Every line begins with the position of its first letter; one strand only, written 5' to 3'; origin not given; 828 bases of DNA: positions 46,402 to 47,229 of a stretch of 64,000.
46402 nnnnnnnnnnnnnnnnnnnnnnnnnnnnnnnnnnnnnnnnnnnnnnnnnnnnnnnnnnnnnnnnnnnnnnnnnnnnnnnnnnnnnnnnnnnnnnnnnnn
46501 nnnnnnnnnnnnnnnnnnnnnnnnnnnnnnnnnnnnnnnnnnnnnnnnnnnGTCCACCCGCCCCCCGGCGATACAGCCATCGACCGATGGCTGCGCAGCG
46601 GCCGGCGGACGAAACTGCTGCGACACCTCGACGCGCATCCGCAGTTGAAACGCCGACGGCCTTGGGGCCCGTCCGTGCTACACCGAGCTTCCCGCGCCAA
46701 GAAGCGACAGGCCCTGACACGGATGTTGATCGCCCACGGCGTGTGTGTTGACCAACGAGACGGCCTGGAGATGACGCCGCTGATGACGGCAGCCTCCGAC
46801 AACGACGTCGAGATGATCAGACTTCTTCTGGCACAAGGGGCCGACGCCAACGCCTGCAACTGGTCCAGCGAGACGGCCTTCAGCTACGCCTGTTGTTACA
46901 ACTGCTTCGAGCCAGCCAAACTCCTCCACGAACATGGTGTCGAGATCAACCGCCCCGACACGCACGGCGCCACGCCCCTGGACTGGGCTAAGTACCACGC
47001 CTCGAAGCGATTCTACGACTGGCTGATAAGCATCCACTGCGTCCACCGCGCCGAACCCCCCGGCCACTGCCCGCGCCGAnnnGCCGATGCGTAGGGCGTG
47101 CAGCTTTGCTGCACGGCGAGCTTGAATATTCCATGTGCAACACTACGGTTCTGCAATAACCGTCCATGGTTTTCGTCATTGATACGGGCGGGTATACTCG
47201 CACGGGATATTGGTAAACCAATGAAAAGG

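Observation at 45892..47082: TrpF fused to a C-terminal ankyrin-repeat domain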

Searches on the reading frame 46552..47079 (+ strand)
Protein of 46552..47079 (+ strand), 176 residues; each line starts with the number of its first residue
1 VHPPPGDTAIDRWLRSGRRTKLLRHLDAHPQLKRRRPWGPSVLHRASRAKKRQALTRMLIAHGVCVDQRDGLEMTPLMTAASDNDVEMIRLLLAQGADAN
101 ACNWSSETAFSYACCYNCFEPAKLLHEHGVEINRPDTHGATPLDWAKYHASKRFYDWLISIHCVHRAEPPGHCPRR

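Call 20: find_homologous_proteins(query=window:46552-47079:+, max_evalue=0.00001)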
Query window:46552-47079:+ (176 aa): 1 proteins with E <= 0.00001 among 32 candidates.
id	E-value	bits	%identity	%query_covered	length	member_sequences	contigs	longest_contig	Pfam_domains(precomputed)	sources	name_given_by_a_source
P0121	3.0e-7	48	36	55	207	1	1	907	PF13606.13,PF13857.13,PF23745.2,PF12796.14,PF00023.37,PF13637.13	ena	-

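Call 42: find_related_loci(query=A4, collection=genome_contigs, flank=6000)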
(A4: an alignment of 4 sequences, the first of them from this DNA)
Query A4 (175 aa) in genome_contigs; peptide patterns used: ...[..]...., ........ (x = any residue, [..] = any of these).
96 stretches matched a pattern; 39 encode a relative of the query (tblastn E <= 1e-3); 39 distinct loci.
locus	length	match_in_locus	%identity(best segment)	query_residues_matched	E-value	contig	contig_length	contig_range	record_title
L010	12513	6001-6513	63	5-175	2e-66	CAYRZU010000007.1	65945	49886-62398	MAG TPA_asm: uncultured Planctomycetaceae bacterium isolate SRP077602_co10_286 genome assembly, contig: NODE_1174_length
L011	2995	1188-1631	42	13-162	3e-32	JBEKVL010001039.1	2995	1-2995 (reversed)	MAG: Tepidisphaeraceae bacterium isolate SPRUCE 603 SPRUCE_603_1039, whole genome shotgun sequence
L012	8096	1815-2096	46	65-157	2e-20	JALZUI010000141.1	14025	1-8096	MAG: Akkermansiaceae bacterium isolate g1_MAG_00007 g1_MAG_00007_000000000141, whole genome shotgun sequence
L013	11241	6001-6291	42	76-175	2e-18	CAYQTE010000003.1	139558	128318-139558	MAG TPA_asm: uncultured Tepidisphaeraceae bacterium isolate binchicken_co3_300 genome assembly, contig: NODE_211_length_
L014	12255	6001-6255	46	76-160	3e-17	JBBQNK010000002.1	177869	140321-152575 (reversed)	MAG: Tepidisphaerales bacterium isolate Co_metawrap_287 Cmw_287_k141_25377268_length_177869_cov_16.9993, whole genome sh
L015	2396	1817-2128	40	76-173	2e-16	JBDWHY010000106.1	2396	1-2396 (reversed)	MAG: Fuerstiella sp. isolate CI.59.F.A1_421_001 CI_59_F_A1_421_001_000000000106, whole genome shotgun sequence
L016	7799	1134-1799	29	9-158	3e-13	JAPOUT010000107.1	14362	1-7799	MAG: Hyphomicrobiales bacterium isolate CLI1_bin_3 NODE_253_length_14362_cov_74.5814, whole genome shotgun sequence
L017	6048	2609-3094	41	53-148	4e-13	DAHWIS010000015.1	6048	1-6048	MAG TPA_asm: Candidatus Micrarchaeota archaeon isolate clean1301 k141_648981, whole genome shotgun sequence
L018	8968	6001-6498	36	38-158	6e-13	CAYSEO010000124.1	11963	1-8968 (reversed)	MAG TPA_asm: uncultured bacterium isolate SRP128890_co1_105 genome assembly, contig: NODE_7959_length_11963_cov_5.683490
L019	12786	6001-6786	39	37-167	3e-12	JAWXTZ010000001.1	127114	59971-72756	MAG: Akkermansia sp. isolate FM_36_G121_V NODE_24_length_127115_cov_2.276383, whole genome shotgun sequence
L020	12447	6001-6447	29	5-159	3e-12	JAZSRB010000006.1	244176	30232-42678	MAG: Akkermansia sp. isolate T1900044540_TS20190006.MAGScoT_cleanbin_000016 SGB_57_k141_1814573, whole genome shotgun se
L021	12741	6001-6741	38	38-159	3e-11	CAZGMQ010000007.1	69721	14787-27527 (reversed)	MAG TPA_asm: uncultured Verrucomicrobiota bacterium isolate binchicken_co181_152 genome assembly, contig: NODE_363_lengt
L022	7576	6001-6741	31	27-159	4e-11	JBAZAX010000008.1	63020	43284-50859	MAG: Candidatus Babeliales bacterium isolate SO_2017_GW1_1 NODE_2562_length_63020_cov_1.182485_OW334_2017, whole genome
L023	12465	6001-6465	34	42-142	3e-9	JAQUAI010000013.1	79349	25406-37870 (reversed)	MAG: Gallionella sp. isolate STC_80 NODE_676_length_79349_cov_6.853892_Sandtown_C, whole genome shotgun sequence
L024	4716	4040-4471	28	7-146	1e-9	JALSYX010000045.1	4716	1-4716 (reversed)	MAG: Sulfurimonas sp. isolate S012_metabat1_scaf2bin.044_VB S012_NODE_16333_length_4716_cov_3.645457, whole genome shotg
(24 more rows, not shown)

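Call 60: search_protein_families(library=pfam, proteins=[L011:1164-1649:+, L013:5980-6360:+, L014:5980-6312:+, L012:1728-2162:+, L012:1079-1684:+, L015:937-1599:+, L011:560-1003:+, L011:1765-2811:+, L013:6412-6681:+, L013:4996-5715:+], max_evalue=0.01)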
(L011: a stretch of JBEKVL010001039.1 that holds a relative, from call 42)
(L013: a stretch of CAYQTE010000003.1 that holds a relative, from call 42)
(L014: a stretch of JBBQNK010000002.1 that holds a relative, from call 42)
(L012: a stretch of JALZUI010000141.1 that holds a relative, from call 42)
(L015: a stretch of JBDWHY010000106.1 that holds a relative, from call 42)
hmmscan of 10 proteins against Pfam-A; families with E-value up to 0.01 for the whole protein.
L011:1164-1649:+ (162 aa): 5 families
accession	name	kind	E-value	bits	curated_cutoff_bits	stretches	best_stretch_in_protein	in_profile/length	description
PF12796.13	Ank_2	-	2.7e-31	108.4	27.3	3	38-129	1-90/90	Ankyrin repeats (3 copies)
PF13857.12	Ank_5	-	2.1e-16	60.3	27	2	85-137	1-54/56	Ankyrin repeats (many copies)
PF13637.12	Ank_4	-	2.1e-14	53.7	22.7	2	70-119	1-50/50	Ankyrin repeats (many copies)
PF00023.36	Ank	-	2.5e-12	46.7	21.1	1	66-97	2-33/33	Ankyrin repeat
PF13606.12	Ank_3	-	3e-09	36.7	22.3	0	66-94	2-30/30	Ankyrin repeat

L013:5980-6360:+ (127 aa): 5 families
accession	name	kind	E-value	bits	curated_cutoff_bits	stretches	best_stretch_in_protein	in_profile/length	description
PF13637.12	Ank_4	-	1.8e-13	50.8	22.7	2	14-57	7-50/50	Ankyrin repeats (many copies)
PF12796.13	Ank_2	-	1.1e-09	39.1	27.3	1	10-90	3-80/90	Ankyrin repeats (3 copies)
PF13857.12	Ank_5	-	9.7e-08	32.7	27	1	23-75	1-54/56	Ankyrin repeats (many copies)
PF00023.36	Ank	-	3.3e-07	30.7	21.1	1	36-68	1-33/33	Ankyrin repeat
PF13606.12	Ank_3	-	3.9e-06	27.2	22.3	1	36-65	1-30/30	Ankyrin repeat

L014:5980-6312:+ (111 aa): 5 families
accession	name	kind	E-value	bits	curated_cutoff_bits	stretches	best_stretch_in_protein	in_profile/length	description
PF13637.12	Ank_4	-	1.3e-14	54.4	22.7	2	10-57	3-50/50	Ankyrin repeats (many copies)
PF12796.13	Ank_2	-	6.5e-12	46.3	27.3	1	10-89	3-79/90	Ankyrin repeats (3 copies)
PF13857.12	Ank_5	-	2.6e-11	44.1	27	1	23-75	1-54/56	Ankyrin repeats (many copies)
PF00023.36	Ank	-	3.7e-08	33.7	21.1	1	36-68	1-33/33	Ankyrin repeat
PF13606.12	Ank_3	-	5.9e-06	26.6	22.3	1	36-65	1-30/30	Ankyrin repeat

L012:1728-2162:+ (145 aa): 5 families
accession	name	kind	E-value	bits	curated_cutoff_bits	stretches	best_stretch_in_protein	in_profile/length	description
PF13857.12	Ank_5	-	2e-14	54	27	2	57-109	1-54/56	Ankyrin repeats (many copies)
PF13637.12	Ank_4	-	5.6e-14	52.4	22.7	2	77-117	3-43/50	Ankyrin repeats (many copies)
PF12796.13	Ank_2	-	2.2e-12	47.8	27.3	1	44-125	3-81/90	Ankyrin repeats (3 copies)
PF00023.36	Ank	-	8.4e-10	38.8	21.1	1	70-101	1-32/33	Ankyrin repeat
PF13606.12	Ank_3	-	1.9e-09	37.3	22.3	1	70-98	1-29/30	Ankyrin repeat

L012:1079-1684:+ (202 aa): 0 families

L015:937-1599:+ (221 aa): 0 families

L011:560-1003:+ (148 aa): 0 families

L011:1765-2811:+ (349 aa): 0 families

L013:6412-6681:+ (90 aa): 1 family
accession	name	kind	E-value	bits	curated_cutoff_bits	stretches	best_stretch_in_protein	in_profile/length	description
PF04365.19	BrnT_toxin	-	8e-05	23.3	34.5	1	14-81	9-77/77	Ribonuclease toxin, BrnT, of type II toxin-antitoxin system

L013:4996-5715:+ (240 aa): 2 families
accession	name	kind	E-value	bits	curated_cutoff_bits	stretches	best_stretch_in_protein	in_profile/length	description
PF02223.23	Thymidylate_kin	-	7.7e-17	62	27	1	26-161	1-139/185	Thymidylate kinase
PF01712.25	dNK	-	0.00052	20.3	27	1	24-182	1-163/203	Deoxynucleoside kinase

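Call 75: find_homologous_proteins(query=A5, max_evalue=1e-10)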
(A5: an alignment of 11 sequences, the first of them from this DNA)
Query A5 (11 sequences) (168 aa, profile of the alignment): 297 proteins with E <= 1e-10 among 6589 candidates; the best 120 are listed.
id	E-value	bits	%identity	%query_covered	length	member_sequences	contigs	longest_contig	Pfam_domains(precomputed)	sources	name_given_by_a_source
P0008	6.7e-72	259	50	97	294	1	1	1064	PF00697.29,PF13606.13,PF13857.13,PF12796.14,PF00023.37,PF13637.13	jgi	-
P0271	2.1e-65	238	42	93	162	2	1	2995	PF13606.13,PF13857.13,PF12796.14,PF00023.37,PF13637.13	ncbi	ncbi:MAG: ankyrin repeat domain-containing protein [Tepidisphaeraceae bacterium]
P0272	1.2e-57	212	50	71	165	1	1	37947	PF13606.13,PF13857.13,PF12796.14,PF00023.37,PF13637.13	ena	-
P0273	1.0e-55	206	48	67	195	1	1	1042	PF13606.13,PF13857.13,PF12796.14,PF00023.37,PF13637.13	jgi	jgi:ankyrin repeat protein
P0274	5.8e-55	204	52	64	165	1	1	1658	PF13606.13,PF13857.13,PF12796.14,PF00023.37,PF13637.13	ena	-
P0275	2.6e-54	201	41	96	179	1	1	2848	PF13606.13,PF13857.13,PF12796.14,PF00023.37,PF13637.13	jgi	jgi:ankyrin repeat protein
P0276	3.5e-54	201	60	80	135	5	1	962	PF13606.13,PF13857.13,PF12796.14,PF00023.37,PF13637.13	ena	-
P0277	2.1e-52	195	46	91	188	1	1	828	PF13606.13,PF13857.13,PF12796.14,PF00023.37,PF13637.13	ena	-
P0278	5.6e-52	194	45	66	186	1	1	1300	PF13606.13,PF13857.13,PF12796.14,PF00023.37,PF13637.13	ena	-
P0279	8.5e-52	193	42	67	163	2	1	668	PF13606.13,PF13857.13,PF12796.14,PF00023.37,PF13637.13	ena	-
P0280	2.7e-51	192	41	90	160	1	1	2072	PF13606.13,PF13857.13,PF12796.14,PF00023.37,PF13637.13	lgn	-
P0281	3.1e-51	191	48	69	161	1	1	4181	PF13606.13,PF13857.13,PF12796.14,PF00023.37,PF13637.13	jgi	jgi:ankyrin repeat protein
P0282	4.9e-51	191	60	74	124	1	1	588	PF13606.13,PF13857.13,PF12796.14,PF00023.37,PF13637.13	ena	-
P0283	5.8e-51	191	46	74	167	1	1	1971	PF13606.13,PF13857.13,PF12796.14,PF00023.37,PF13637.13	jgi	jgi:ankyrin repeat protein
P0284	7.2e-51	190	41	96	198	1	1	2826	PF13606.13,PF13857.13,PF12796.14,PF00023.37,PF13637.13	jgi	jgi:ankyrin repeat protein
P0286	3.8e-50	188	64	70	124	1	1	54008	PF13606.13,PF13857.13,PF12796.14,PF00023.37,PF13637.13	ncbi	ncbi:MAG: ankyrin repeat domain-containing protein [Planctomycetota bacterium]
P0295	7.9e-42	161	45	51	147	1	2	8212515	PF13606.13,PF13857.13,PF12796.14,PF00023.37,PF13637.13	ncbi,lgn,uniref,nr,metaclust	ncbi:ankyrin repeat domain-containing protein [Roseimaritima ulvae]|uniref:ankyrin repeat domain-con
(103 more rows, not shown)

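Call 77: find_encoding_contigs(protein=P0286, flank=6000, max_places=2)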
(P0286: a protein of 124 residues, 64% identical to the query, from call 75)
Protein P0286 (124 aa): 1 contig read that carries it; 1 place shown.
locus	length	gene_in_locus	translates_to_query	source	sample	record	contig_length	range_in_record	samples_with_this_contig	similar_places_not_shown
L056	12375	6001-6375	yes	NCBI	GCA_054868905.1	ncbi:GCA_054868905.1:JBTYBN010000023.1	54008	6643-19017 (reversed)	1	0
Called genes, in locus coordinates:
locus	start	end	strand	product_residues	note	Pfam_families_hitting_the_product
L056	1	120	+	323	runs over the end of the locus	PF00149:Metallophos, PF12850:Metallophos_2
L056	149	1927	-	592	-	PF00353:HemolysinCabind, PF17803:Cadherin_4, PF17963:Big_9, PF17803:Cadherin_4, PF17892:Cadherin_5, PF17963:Big_9, PF17803:Cadherin_4, PF17892:Cadherin_5, +2 more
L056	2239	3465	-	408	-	PF00404:Dockerin_1 (weak), PF07589:PEP_exosort_dom (weak)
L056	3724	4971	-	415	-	PF01408:GFO_IDH_MocA, PF02894:GFO_IDH_MocA_C, PF22725:GFO_IDH_MocA_C3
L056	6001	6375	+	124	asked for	PF00023:Ank (faint), PF12796:Ank_2, PF13857:Ank_5 (weak), PF13606:Ank_3 (faint), PF12796:Ank_2, PF13637:Ank_4, PF13857:Ank_5 (weak)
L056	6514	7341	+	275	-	-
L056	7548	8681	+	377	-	PF00248:Aldo_ket_red, PF13183:Fer4_8 (weak), PF13187:Fer4_9, PF13534:Fer4_17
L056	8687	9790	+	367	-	PF00248:Aldo_ket_red, PF13183:Fer4_8 (weak), PF13534:Fer4_17 (weak)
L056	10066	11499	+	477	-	PF05221:AdoHcyase, PF00670:AdoHcyase_NAD, PF02826:2-Hacid_dh_C (weak)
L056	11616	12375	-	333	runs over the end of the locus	PF00072:Response_reg, PF01590:GAF (weak), PF13185:GAF_2 (faint)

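Call 80: find_encoding_contigs(protein=P0295, flank=7000, max_places=3)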
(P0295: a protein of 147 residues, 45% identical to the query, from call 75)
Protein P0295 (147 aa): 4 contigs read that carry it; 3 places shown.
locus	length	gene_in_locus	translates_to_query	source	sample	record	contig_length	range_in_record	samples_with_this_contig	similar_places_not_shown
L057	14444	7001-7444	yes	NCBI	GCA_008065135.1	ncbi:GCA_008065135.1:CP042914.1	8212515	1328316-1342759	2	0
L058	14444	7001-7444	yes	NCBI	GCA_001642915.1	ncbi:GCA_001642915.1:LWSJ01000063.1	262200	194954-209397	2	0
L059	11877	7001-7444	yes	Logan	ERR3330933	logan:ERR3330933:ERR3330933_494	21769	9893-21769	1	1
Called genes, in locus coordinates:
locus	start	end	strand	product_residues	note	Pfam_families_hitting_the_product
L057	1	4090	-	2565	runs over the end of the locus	PF01841:Transglut_core (weak), PF11614:FixG_C (faint), PF08309:LVIVD (faint), PF03160:Calx-beta (faint), PF00404:Dockerin_1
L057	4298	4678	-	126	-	PF06865:Ppnp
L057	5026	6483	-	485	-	PF00884:Sulfatase, PF01663:Phosphodiest (weak), PF16347:SGSH_C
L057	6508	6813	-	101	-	-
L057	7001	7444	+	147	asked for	PF00023:Ank (faint), PF12796:Ank_2, PF13606:Ank_3 (faint), PF13857:Ank_5, PF13637:Ank_4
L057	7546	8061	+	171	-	PF00583:Acetyltransf_1, PF13673:Acetyltransf_10, PF13508:Acetyltransf_7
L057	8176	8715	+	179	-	-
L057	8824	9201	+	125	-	-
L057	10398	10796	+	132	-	-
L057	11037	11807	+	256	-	-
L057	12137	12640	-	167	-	PF00903:Glyoxalase, PF22677:Ble-like_N (weak), PF13669:Glyoxalase_4 (weak)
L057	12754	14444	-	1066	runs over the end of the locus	PF00550:PP-binding, PF00202:Aminotran_3, PF00975:Thioesterase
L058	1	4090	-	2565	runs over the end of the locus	PF01841:Transglut_core (weak), PF11614:FixG_C (faint), PF08309:LVIVD (faint), PF03160:Calx-beta (faint), PF00404:Dockerin_1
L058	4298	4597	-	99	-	PF06865:Ppnp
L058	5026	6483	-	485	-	PF00884:Sulfatase, PF01663:Phosphodiest (weak), PF16347:SGSH_C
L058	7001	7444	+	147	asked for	PF00023:Ank (faint), PF12796:Ank_2, PF13606:Ank_3 (faint), PF13857:Ank_5, PF13637:Ank_4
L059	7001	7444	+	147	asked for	PF00023:Ank (faint), PF12796:Ank_2, PF13606:Ank_3 (faint), PF13857:Ank_5, PF13637:Ank_4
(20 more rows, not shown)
